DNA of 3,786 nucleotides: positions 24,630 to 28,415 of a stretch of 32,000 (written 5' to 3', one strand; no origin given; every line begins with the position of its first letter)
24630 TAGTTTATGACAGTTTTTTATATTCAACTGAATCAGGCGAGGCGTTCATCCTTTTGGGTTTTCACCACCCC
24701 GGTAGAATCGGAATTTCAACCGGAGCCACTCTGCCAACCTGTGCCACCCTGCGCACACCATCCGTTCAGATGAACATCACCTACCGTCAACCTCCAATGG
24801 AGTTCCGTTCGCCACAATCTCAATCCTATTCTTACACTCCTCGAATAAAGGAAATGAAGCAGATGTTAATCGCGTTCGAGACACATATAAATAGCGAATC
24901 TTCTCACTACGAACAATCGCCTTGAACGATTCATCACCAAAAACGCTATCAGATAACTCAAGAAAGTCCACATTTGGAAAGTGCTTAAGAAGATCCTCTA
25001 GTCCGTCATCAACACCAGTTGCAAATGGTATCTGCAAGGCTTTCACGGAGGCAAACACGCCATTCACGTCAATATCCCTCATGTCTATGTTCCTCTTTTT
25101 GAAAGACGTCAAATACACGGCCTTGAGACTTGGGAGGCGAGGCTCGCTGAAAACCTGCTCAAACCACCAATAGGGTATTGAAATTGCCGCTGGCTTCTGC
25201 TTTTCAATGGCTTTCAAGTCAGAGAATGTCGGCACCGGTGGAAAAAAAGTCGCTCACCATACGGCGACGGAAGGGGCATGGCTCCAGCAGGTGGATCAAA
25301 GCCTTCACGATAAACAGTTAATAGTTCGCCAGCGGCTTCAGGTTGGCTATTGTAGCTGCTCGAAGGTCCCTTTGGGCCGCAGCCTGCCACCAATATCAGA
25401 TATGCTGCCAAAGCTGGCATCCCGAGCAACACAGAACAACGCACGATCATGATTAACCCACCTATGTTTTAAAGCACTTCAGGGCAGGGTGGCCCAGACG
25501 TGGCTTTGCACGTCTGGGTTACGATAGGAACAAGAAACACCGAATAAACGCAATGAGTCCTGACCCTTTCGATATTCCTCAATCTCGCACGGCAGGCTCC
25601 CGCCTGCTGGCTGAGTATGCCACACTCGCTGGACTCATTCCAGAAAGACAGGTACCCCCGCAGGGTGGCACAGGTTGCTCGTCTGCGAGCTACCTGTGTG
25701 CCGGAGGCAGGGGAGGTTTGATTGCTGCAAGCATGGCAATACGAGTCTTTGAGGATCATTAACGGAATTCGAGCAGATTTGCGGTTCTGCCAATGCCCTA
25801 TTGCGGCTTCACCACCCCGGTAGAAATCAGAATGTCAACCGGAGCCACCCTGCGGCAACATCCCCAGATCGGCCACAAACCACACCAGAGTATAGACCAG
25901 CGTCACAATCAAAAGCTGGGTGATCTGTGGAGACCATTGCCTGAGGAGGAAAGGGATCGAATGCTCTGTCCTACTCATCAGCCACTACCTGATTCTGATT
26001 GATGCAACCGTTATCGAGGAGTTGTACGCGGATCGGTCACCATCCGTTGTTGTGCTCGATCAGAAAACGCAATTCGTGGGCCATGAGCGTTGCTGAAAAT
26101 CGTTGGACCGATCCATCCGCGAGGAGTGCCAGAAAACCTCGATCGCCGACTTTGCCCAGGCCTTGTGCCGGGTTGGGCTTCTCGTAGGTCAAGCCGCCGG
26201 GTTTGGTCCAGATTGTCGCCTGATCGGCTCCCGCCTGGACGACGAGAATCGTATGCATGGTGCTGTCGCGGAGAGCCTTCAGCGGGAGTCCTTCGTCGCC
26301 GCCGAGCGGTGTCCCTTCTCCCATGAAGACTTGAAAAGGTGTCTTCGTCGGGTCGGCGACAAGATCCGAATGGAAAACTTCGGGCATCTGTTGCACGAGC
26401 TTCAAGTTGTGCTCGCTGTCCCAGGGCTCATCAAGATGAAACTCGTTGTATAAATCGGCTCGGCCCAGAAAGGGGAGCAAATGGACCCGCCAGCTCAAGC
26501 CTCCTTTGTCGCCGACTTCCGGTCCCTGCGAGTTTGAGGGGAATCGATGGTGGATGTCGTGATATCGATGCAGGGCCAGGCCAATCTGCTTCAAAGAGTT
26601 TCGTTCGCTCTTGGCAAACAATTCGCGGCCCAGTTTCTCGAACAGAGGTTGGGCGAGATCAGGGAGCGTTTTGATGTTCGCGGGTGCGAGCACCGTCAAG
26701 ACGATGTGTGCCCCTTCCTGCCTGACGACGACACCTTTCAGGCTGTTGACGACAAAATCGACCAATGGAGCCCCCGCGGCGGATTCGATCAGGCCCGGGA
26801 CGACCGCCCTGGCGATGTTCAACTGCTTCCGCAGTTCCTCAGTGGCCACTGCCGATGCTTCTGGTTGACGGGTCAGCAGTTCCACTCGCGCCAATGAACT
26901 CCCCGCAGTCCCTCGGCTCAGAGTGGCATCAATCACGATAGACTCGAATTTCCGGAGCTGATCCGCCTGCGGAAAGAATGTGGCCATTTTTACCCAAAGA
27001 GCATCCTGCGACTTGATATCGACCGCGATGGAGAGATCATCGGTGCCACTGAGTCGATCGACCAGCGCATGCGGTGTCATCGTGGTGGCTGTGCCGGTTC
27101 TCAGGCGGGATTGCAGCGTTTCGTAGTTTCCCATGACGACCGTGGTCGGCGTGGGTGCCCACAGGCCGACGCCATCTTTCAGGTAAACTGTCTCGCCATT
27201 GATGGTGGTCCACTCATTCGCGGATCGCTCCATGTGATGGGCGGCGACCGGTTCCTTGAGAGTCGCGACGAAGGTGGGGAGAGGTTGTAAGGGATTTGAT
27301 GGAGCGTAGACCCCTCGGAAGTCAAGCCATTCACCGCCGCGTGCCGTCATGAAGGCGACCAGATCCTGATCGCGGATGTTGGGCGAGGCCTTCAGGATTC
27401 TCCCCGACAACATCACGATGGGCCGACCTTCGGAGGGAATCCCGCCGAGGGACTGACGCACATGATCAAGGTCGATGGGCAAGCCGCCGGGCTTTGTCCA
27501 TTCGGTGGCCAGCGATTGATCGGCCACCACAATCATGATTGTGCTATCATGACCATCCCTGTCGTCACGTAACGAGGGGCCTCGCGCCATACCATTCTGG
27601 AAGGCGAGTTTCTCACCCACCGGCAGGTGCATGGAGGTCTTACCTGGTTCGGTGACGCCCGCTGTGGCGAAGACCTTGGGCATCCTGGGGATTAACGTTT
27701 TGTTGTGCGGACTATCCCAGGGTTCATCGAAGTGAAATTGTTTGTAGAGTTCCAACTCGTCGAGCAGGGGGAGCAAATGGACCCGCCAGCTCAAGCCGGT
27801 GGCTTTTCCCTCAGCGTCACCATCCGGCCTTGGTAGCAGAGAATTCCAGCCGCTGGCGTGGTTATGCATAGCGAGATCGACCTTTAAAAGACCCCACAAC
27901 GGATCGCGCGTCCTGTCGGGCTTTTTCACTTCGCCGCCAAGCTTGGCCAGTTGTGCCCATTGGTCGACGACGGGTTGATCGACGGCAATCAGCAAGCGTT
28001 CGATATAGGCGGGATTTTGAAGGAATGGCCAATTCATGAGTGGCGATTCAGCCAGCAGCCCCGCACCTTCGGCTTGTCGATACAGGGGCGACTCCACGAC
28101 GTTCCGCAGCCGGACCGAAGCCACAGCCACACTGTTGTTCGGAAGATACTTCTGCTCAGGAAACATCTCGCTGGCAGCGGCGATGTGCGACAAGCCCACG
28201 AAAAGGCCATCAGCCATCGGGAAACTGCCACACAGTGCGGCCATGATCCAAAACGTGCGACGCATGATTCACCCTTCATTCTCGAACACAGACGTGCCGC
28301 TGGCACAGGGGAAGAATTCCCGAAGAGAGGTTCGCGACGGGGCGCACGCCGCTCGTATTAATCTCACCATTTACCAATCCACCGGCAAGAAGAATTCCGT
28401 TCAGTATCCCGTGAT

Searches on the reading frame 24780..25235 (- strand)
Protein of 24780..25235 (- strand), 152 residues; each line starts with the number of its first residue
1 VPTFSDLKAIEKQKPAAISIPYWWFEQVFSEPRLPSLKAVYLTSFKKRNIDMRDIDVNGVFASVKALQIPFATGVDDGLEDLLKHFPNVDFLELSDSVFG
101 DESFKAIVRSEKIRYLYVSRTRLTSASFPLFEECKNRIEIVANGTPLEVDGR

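Call 15: search_protein_families(library=pfam, proteins=[window:24780-25235:-], max_evalue=0.01)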
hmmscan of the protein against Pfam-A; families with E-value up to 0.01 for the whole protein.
window:24780-25235:- (152 aa): 0 families

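Call 72: search_solved_structures(query=window:24780-25235:-, max_evalue=1)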
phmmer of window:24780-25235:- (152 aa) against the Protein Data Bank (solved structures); distinct sequences matched with E-value up to 1: 4.
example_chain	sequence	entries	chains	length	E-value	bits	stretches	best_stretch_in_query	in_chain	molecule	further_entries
3ogk_B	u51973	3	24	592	0.034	17.2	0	63-130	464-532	Coronatine-insensitive protein 1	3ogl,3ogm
2ra8_A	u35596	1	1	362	0.056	16.5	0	25-114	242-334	Uncharacterized protein Q64V53_BACFR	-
4xa9_A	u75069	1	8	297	0.18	14.9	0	53-128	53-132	Gala protein type 1, 3 or 4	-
2p1m_B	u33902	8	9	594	0.29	14.2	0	59-129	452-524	TRANSPORT INHIBITOR RESPONSE 1 protein | TRANSPORT INHIBITOR RESPONSE 1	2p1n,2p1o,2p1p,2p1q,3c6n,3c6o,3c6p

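Call 87: search_protein_families(library=ncbifam, proteins=[window:24780-25235:-], max_evalue=0.05)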
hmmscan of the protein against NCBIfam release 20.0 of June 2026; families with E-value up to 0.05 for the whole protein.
window:24780-25235:- (152 aa): 0 families

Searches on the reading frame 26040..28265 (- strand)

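Call 15: search_protein_families(library=pfam, proteins=[window:26040-28265:-], max_evalue=0.01)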
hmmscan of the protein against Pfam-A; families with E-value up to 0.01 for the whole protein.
window:26040-28265:- (742 aa): 1 family
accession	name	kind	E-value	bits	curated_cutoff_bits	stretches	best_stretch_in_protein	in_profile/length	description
PF07596.16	SBP_bac_10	-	8e-31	108.5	23.3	2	556-627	14-87/268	Protein of unknown function (DUF1559)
